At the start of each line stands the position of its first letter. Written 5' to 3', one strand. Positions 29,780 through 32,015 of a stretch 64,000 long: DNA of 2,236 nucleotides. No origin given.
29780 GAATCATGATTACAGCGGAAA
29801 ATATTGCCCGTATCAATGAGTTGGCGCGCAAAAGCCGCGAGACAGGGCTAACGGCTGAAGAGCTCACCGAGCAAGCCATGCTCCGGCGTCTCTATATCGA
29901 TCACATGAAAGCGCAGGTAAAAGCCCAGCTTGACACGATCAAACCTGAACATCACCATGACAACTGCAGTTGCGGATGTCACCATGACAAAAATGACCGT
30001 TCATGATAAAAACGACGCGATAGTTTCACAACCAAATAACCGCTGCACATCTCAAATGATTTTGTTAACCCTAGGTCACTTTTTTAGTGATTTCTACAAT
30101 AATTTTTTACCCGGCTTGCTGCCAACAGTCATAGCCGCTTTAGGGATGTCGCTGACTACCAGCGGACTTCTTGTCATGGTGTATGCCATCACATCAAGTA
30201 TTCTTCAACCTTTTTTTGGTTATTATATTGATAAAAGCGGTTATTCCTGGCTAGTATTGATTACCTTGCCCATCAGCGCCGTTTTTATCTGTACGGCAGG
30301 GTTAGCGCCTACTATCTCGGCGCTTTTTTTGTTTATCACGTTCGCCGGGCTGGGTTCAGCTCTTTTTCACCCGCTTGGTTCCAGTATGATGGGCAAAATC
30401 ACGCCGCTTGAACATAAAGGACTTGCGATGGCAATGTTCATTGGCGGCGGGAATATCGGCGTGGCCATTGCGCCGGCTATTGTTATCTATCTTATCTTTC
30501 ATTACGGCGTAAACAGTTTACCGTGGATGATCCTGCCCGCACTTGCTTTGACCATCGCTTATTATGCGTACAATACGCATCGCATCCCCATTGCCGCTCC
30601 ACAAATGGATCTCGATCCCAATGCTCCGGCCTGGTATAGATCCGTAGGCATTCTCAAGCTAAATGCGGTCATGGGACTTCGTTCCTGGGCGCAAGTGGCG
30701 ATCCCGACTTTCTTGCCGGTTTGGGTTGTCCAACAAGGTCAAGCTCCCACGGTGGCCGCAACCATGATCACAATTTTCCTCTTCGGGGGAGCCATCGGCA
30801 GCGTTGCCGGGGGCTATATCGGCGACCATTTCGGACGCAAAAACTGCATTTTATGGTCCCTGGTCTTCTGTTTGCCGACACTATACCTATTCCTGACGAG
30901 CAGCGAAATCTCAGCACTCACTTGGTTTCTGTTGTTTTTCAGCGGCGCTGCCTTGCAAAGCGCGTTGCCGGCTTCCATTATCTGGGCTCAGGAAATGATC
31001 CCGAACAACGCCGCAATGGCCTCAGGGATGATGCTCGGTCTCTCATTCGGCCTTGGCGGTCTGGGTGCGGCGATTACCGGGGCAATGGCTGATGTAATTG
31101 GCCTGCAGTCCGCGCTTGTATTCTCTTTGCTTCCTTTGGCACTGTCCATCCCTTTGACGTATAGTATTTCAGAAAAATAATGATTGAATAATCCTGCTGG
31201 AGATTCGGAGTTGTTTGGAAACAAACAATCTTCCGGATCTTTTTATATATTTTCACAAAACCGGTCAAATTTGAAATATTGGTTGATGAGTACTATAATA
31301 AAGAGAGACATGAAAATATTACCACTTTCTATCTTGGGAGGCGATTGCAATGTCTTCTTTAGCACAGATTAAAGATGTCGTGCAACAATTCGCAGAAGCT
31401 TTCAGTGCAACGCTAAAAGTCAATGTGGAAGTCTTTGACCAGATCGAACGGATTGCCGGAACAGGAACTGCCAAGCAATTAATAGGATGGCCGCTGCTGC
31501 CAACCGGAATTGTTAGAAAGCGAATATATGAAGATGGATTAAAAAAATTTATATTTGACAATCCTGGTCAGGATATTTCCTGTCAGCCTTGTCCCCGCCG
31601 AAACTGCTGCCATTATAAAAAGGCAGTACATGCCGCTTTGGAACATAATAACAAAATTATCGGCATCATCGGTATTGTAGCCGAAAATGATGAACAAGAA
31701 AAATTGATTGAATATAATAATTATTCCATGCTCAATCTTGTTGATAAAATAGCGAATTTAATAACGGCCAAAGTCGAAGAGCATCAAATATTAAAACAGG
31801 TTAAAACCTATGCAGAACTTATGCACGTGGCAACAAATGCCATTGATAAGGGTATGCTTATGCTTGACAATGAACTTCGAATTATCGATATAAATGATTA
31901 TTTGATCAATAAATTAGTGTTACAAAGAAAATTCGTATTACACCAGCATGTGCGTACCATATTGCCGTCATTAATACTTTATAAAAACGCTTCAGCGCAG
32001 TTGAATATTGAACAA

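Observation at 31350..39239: Sigma-54-controlled acyl-CoA catabolic module with an AbfD-family radical dehydratase/isomerase and an unknown substrate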

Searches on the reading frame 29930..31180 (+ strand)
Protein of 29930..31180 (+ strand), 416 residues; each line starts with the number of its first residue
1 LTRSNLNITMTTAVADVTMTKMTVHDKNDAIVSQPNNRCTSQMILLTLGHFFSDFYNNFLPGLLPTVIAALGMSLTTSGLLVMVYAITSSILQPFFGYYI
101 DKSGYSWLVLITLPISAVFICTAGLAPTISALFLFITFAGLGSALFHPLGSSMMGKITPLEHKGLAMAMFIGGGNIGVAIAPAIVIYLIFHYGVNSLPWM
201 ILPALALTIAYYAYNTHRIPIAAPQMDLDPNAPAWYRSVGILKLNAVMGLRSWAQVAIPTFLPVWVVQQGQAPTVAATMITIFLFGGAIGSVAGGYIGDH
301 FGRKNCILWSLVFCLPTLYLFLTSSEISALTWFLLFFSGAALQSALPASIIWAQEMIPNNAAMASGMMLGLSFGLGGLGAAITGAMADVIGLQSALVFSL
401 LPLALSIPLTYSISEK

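Call 3: search_protein_families(library=pfam, proteins=[window:29930-31180:+])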
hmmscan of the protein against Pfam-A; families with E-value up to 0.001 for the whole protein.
window:29930-31180:+ (416 aa): 3 families
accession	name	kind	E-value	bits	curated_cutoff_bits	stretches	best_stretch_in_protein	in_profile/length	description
PF07690.21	MFS_1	-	2.1e-36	126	33.4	2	46-267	1-230/347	Major Facilitator Superfamily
PF00083.30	Sugar_tr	-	1.6e-08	34.3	22.3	2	277-387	49-161/452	Sugar (and other) transporter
PF06779.20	MFS_4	-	0.00026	20.9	26.3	1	63-405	15-358/364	Uncharacterised MFS-type transporter YbfB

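Call 4: search_protein_families(library=ncbifam, proteins=[window:29930-31180:+])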
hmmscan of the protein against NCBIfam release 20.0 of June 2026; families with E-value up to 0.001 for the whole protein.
window:29930-31180:+ (416 aa): 19 families
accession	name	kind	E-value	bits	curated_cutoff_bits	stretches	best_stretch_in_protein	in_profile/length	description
TIGR00895.1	2A0115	subfamily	2.9e-13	49.5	418.55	2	278-415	56-194/398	aromatic acid/H+ symport family MFS transporter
TIGR00881.1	2A0104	subfamily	1.6e-11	43.9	407.75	1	64-209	18-163/379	phosphoglycerate transporter protein PgtP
TIGR00880.1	2_A_01_02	superfamily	2e-10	40.9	131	1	79-207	1-128/141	multidrug resistance protein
NF038246.1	bile_salt_MFS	equivalog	9.9e-10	37.8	400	1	58-207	23-175/408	conjugated bile salt MFS transporter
TIGR00891.1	2A0112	subfamily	2.3e-09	36.8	552.9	1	248-389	250-386/405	sialate:H+ symport family MFS transporter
TIGR00883.1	2A0106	subfamily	1.3e-08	34.3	443.45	1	41-208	227-398/400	metabolite/H+ symporter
TIGR00886.1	2A0108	subfamily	6.3e-08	32.1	311.7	1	50-193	9-158/368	NarK family nitrate/nitrite MFS transporter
TIGR00898.1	2A0119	subfamily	1.1e-07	31.1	550.75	1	275-381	127-232/506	cation transport protein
TIGR00893.1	2A0114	subfamily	3e-07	29.7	395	1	70-214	23-166/399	D-galactonate transporter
NF007799.0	PRK10504.1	subfamily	3.7e-07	29.4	426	1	39-205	8-171/471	multidrug transporter subunit MdtD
NF003024.0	PRK03893.1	subfamily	5.6e-07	28.7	604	1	239-407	279-443/497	sialate:H+ symport family MFS transporter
TIGR00711.1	efflux_EmrB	subfamily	3.1e-06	26.2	230.2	1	44-184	5-141/485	DHA2 family efflux MFS transporter permease subunit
TIGR00897.2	2A0118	subfamily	4.2e-06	25.9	375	1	63-201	244-386/401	RbtT/DalT/CsbX family MFS transporter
NF033135.1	cmx_cmrA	equivalog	1.5e-05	24.2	400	1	57-387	19-348/374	Cmx/CmrA family chloramphenicol efflux MFS transporter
NF012199.0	cml_V_MFS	exception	3.4e-05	22.9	830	1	47-382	9-343/412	chloramphenicol efflux MFS transporter CmlV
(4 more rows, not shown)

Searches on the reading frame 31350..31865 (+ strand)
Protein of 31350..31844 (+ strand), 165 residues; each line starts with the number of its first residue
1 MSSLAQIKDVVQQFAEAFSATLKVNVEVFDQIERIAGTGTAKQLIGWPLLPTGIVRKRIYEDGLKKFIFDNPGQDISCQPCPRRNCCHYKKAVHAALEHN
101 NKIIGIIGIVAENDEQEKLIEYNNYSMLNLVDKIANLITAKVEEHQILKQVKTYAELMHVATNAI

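Call 55: search_protein_representatives(protein=window:31350-31844:+)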
Query: 165 residues. Proteins with E-value up to 0.001 (for the whole library): 359; up to 1e-10: 103; up to 1e-30: 1. The best 150 are listed.
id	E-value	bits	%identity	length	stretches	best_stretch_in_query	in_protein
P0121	5.4e-33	130.1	44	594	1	1-159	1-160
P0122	4.8e-26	107.5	42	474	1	1-150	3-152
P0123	4.1e-20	88.2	38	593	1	1-159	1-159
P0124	5.4e-19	84.6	34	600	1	2-160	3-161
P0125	6.9e-19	84.2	67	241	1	94-160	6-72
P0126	1.6e-18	83.0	32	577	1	4-159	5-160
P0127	6.5e-18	81.1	33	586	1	3-163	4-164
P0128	2.3e-17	79.3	34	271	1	4-156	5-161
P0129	4.1e-17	78.5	34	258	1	4-150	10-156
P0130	1.0e-16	77.2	33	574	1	11-157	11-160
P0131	1.5e-16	76.7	33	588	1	1-163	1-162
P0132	1.9e-16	76.3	32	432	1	6-157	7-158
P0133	2.7e-16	75.8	28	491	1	2-150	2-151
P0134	3.2e-16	75.6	34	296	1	1-155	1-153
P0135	9.6e-16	74.0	36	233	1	4-143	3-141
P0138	2.1e-15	72.9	36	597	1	2-148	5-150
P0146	7.4e-15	71.2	35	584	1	4-151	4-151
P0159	6.2e-14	68.1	30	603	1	1-154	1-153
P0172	4.0e-13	65.5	34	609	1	3-153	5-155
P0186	2.5e-12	62.9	33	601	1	4-158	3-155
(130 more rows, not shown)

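Call 60: find_homologous_proteins(query=A2, max_evalue=0.00001)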
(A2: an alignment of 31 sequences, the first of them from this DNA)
Query A2 (31 sequences): 2858 candidates shared short words with the query, none scored E <= 0.00001.

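Call 61: search_protein_families(library=ncbifam, proteins=[P0121, P0123, P0124, P0126, P0131, P0138, P0146, P0159, P0172, P0186], max_evalue=1e-90)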
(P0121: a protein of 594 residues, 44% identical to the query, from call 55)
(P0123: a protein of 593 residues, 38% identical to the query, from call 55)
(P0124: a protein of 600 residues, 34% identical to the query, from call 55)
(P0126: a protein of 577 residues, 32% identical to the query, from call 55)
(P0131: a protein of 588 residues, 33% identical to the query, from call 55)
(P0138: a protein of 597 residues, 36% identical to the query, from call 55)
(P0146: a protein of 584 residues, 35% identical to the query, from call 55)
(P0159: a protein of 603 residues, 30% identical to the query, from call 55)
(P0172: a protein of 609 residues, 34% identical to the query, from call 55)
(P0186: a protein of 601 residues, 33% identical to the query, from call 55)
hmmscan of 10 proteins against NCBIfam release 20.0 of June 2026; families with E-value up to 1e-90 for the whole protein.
P0121 (594 aa): 5 families
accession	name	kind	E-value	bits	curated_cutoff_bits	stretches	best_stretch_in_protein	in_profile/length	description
NF041552.1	TF_PrdR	equivalog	8.7e-117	390.8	795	1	140-588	117-577/577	sigma-54 dependent transcriptional regulator PrdR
NF008469.0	PRK11361.1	equivalog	5.3e-99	332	714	1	278-590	141-457/461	acetoacetate metabolism transcriptional regulator AtoC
TIGR02915.1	PEP_resp_reg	equivalog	4.7e-98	328.9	502.6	1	268-589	127-444/445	PEP-CTERM-box response regulator transcription factor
TIGR01817.1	nifA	equivalog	2.2e-95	320.4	528.85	1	269-546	185-460/534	nif-specific transcriptional activator NifA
NF003451.0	PRK05022.1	equivalog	3e-93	313.3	476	1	269-589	179-510/512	nitric oxide reductase transcriptional regulator NorR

P0123 (593 aa): 6 families
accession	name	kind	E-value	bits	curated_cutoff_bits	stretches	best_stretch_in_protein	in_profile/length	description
NF041552.1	TF_PrdR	equivalog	2.9e-123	412.2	795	1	150-587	129-577/577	sigma-54 dependent transcriptional regulator PrdR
TIGR01817.1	nifA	equivalog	2.4e-100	336.8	528.85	1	272-527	191-444/534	nif-specific transcriptional activator NifA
TIGR02915.1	PEP_resp_reg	equivalog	5.5e-97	325.4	502.6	1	274-588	136-444/445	PEP-CTERM-box response regulator transcription factor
TIGR02329.1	propionate_PrpR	equivalog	1.9e-93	313.9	499.2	1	272-582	207-523/526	propionate catabolism operon regulatory protein PrpR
NF008469.0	PRK11361.1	equivalog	3.1e-93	313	714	1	272-588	138-456/461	acetoacetate metabolism transcriptional regulator AtoC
TIGR01818.1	ntrC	equivalog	4.4e-92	309.3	558.6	1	274-528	131-384/463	nitrogen regulation protein NR(I)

P0124 (600 aa): 10 families
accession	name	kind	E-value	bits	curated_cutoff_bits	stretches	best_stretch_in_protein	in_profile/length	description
NF041552.1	TF_PrdR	equivalog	4.5e-122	408.3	795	1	142-587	120-577/577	sigma-54 dependent transcriptional regulator PrdR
NF008469.0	PRK11361.1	equivalog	1.7e-111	373.2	714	1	275-591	144-459/461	acetoacetate metabolism transcriptional regulator AtoC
TIGR01817.1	nifA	equivalog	2.6e-103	346.6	528.85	1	275-526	197-446/534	nif-specific transcriptional activator NifA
TIGR02915.1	PEP_resp_reg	equivalog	1.6e-101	340.4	502.6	1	270-588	135-444/445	PEP-CTERM-box response regulator transcription factor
TIGR02329.1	propionate_PrpR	equivalog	7.5e-99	331.7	499.2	1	273-584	211-525/526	propionate catabolism operon regulatory protein PrpR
NF003451.0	PRK05022.1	equivalog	1.1e-97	328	476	1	216-588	133-510/512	nitric oxide reductase transcriptional regulator NorR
TIGR01818.1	ntrC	equivalog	2.5e-96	323.3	558.6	1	273-585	133-462/463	nitrogen regulation protein NR(I)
NF011953.0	PRK15424.1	equivalog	9.7e-95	318.2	703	1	269-585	214-533/538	propionate catabolism operon regulatory protein PrpR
NF011958.0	PRK15429.1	equivalog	6.5e-93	312.6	830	1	271-590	376-688/692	formate hydrogenlyase transcriptional activator FlhA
NF050807.1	TransRegFlbDCaul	equivalog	1.1e-92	311.3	750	1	285-587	129-439/454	sigma-54-dependent transcriptional regulator FlbD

P0126 (577 aa): 1 family
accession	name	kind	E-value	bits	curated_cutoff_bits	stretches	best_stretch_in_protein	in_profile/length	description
NF041552.1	TF_PrdR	equivalog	1.4e-109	367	795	1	238-573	242-577/577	sigma-54 dependent transcriptional regulator PrdR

P0131 (588 aa): 5 families
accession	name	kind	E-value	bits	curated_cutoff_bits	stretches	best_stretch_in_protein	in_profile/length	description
NF041552.1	TF_PrdR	equivalog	5.8e-117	391.4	795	1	115-582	93-577/577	sigma-54 dependent transcriptional regulator PrdR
TIGR01817.1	nifA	equivalog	6.9e-102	341.9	528.85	1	267-549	187-469/534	nif-specific transcriptional activator NifA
TIGR02915.1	PEP_resp_reg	equivalog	3.4e-96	322.8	502.6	1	273-583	136-444/445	PEP-CTERM-box response regulator transcription factor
NF008469.0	PRK11361.1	equivalog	1.4e-95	320.7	714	1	276-587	143-460/461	acetoacetate metabolism transcriptional regulator AtoC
NF003451.0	PRK05022.1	equivalog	1.6e-95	320.7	476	1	259-539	174-456/512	nitric oxide reductase transcriptional regulator NorR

P0138 (597 aa): 5 families
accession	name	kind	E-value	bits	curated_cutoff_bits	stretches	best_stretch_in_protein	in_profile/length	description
NF041552.1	TF_PrdR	equivalog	4e-132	441.5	795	1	157-591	133-577/577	sigma-54 dependent transcriptional regulator PrdR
TIGR01817.1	nifA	equivalog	2.4e-102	343.4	528.85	1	280-527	194-439/534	nif-specific transcriptional activator NifA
TIGR02915.1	PEP_resp_reg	equivalog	3.7e-101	339.2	502.6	1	279-592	136-444/445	PEP-CTERM-box response regulator transcription factor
NF008469.0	PRK11361.1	equivalog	5.5e-99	332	714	1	280-592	141-456/461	acetoacetate metabolism transcriptional regulator AtoC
TIGR01818.1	ntrC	equivalog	4.2e-92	309.3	558.6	0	281-561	133-413/463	nitrogen regulation protein NR(I)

P0146 (584 aa): 4 families
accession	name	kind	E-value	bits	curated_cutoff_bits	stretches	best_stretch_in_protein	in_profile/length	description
NF041552.1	TF_PrdR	equivalog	3.7e-114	382.1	795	1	147-579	125-577/577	sigma-54 dependent transcriptional regulator PrdR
TIGR01817.1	nifA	equivalog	1.2e-99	334.5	528.85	1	268-515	191-436/534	nif-specific transcriptional activator NifA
NF008469.0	PRK11361.1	equivalog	2.1e-97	326.8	714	1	251-581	123-457/461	acetoacetate metabolism transcriptional regulator AtoC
TIGR02915.1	PEP_resp_reg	equivalog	5.1e-97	325.5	502.6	1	262-580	127-444/445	PEP-CTERM-box response regulator transcription factor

P0159 (603 aa): 6 families
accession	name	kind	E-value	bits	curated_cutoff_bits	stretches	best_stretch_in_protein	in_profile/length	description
NF041552.1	TF_PrdR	equivalog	3.4e-131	438.4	795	1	153-597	132-577/577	sigma-54 dependent transcriptional regulator PrdR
TIGR01817.1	nifA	equivalog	2.6e-102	343.3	528.85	1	268-559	185-470/534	nif-specific transcriptional activator NifA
NF008469.0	PRK11361.1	equivalog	1e-100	337.6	714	1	263-599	129-457/461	acetoacetate metabolism transcriptional regulator AtoC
TIGR02915.1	PEP_resp_reg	equivalog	2.6e-98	329.8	502.6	1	269-599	129-445/445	PEP-CTERM-box response regulator transcription factor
TIGR02329.1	propionate_PrpR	equivalog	7.7e-97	325.1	499.2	1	275-594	208-525/526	propionate catabolism operon regulatory protein PrpR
NF011953.0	PRK15424.1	equivalog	2.7e-96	323.3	703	1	271-595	211-533/538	propionate catabolism operon regulatory protein PrpR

P0172 (609 aa): 7 families
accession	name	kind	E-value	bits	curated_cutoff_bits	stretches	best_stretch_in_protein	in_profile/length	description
NF041552.1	TF_PrdR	equivalog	1.6e-123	413.1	795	1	148-600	124-575/577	sigma-54 dependent transcriptional regulator PrdR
TIGR01817.1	nifA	equivalog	4.7e-99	332.5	528.85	1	276-524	192-436/534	nif-specific transcriptional activator NifA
TIGR02329.1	propionate_PrpR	equivalog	4.7e-98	329.1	499.2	1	275-599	207-525/526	propionate catabolism operon regulatory protein PrpR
NF008469.0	PRK11361.1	equivalog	1.6e-93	313.9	714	1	261-600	123-453/461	acetoacetate metabolism transcriptional regulator AtoC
TIGR02915.1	PEP_resp_reg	equivalog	7.3e-93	311.8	502.6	1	275-599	134-440/445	PEP-CTERM-box response regulator transcription factor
NF011953.0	PRK15424.1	equivalog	1.6e-92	310.8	703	1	257-601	195-534/538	propionate catabolism operon regulatory protein PrpR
NF003451.0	PRK05022.1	equivalog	1e-91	308.2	476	1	259-601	167-508/512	nitric oxide reductase transcriptional regulator NorR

P0186 (601 aa): 5 families
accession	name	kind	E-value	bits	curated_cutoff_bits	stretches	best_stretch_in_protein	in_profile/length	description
NF041552.1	TF_PrdR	equivalog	1.2e-122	410.2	795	1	125-591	106-577/577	sigma-54 dependent transcriptional regulator PrdR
TIGR01817.1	nifA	equivalog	9.8e-103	344.7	528.85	1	258-551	177-465/534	nif-specific transcriptional activator NifA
TIGR02915.1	PEP_resp_reg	equivalog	2.9e-100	336.2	502.6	1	266-592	128-444/445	PEP-CTERM-box response regulator transcription factor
NF008469.0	PRK11361.1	equivalog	2e-98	330.1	714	1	257-594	125-458/461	acetoacetate metabolism transcriptional regulator AtoC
TIGR01818.1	ntrC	equivalog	1.3e-91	307.8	558.6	1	263-548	120-404/463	nitrogen regulation protein NR(I)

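Call 63: predict_structure(alignment_id=A2)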
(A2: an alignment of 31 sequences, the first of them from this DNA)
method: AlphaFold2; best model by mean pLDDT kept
length: 172 residues; sequences in the alignment: 31
mean_pLDDT: 95.5   pTM: 0.86
mean pLDDT of the five models: 95.5, 95.5, 94.9, 94.7, 93.2
residues with pLDDT >= 90: 159; 70-90: 13; 50-70: 0; < 50: 0
segments of 3 or more residues with pLDDT < 50: none
pLDDT, mean of each block of 10 residues (from residue 1): 93 98 97 97 96 93 96 92 92 98 98 98 95 98 97 97 94 81
secondary structure, 60 per line:
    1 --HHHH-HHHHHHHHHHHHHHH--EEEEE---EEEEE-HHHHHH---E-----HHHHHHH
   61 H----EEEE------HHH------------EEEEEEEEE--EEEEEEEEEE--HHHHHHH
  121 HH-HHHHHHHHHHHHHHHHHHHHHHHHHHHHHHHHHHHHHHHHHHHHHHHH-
elements in order: H3-6 H8-22 E25-29 E33-37 H39-44 H54-61 E66-69 E91-99 E102-111 H114-122 H124-171

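Call 65: fold_search(model_id=the predicted structure, library=pdb)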
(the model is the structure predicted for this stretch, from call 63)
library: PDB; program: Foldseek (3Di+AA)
matches with E <= 10: 1212; with E <= 0.001: 62
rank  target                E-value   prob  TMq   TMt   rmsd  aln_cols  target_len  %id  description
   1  2w1t_A                5.1e-06  1.00  0.58  0.57   4.4       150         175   13  Crystal Structure of B. subtilis SpoVT (released 2008-11-18)
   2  2w1t_B                3.3e-05  1.00  0.53  0.53   3.5       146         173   13  Crystal Structure of B. subtilis SpoVT (released 2008-11-18)
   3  4bwi_B                4.5e-05  1.00  0.48  0.23   8.9       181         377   10  Structure of the phytochrome Cph2 from Synechocystis sp. PCC6803 (released 2013-10-30)
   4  2w1r                  4.8e-05  1.00  0.45  0.64   5.5       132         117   13  Crystal Structure of the C-terminal Domain of B. subtilis SpoVT (released 2008-11-18)
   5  3eea_B                7.5e-05  1.00  0.47  0.52   6.4       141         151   13  The crystal structure of the GAF domain/HD domain protein from Geobacter sulfurreducens (released 2008-11-04)
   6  3ci6_B                8.0e-05  1.00  0.55  0.57   4.9       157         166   10  Crystal structure of the GAF domain from Acinetobacter phosphoenolpyruvate-protein phosphotransferase (released 2008-05-13)
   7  3eea_A                8.5e-05  1.00  0.53  0.59   5.0       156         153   15  The crystal structure of the GAF domain/HD domain protein from Geobacter sulfurreducens (released 2008-11-04)
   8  4mmn_A                9.1e-05  1.00  0.55  0.66   4.4       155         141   12  Structural and biochemical analysis of type II free methionine-R-sulfoxide reductase from Thermoplasma acidophilum (released 2014-08-06)
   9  3ci6_A                9.1e-05  1.00  0.53  0.58   5.3       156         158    8  Crystal structure of the GAF domain from Acinetobacter phosphoenolpyruvate-protein phosphotransferase (released 2008-05-13)
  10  4bwi_A                9.7e-05  1.00  0.46  0.22   9.1       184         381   12  Structure of the phytochrome Cph2 from Synechocystis sp. PCC6803 (released 2013-10-30)
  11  9a6f_A                9.7e-05  1.00  0.45  0.32  10.1       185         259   11  Integrative model of CODY-YPPF by crosslinking MS and deep learning (released 2024-09-18)
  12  3p01_C                1.5e-04  1.00  0.49  0.50   5.6       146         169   12  Crystal structure of two-component response regulator from Nostoc sp. PCC 7120 (released 2010-10-06)
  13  2k2n_MODEL_1_A        1.7e-04  1.00  0.45  0.45  10.2       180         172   11  Solution structure of a cyanobacterial phytochrome GAF domain in the red light-absorbing ground state (released 2008-09-23)
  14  4mmn_B                2.0e-04  1.00  0.55  0.66   4.6       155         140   11  Structural and biochemical analysis of type II free methionine-R-sulfoxide reductase from Thermoplasma acidophilum (released 2014-08-06)
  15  4g3v_A                2.9e-04  1.00  0.58  0.61   3.9       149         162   11  Crystal structure of A. Aeolicus nlh2 gaf domain in an inactive state (released 2013-05-29)
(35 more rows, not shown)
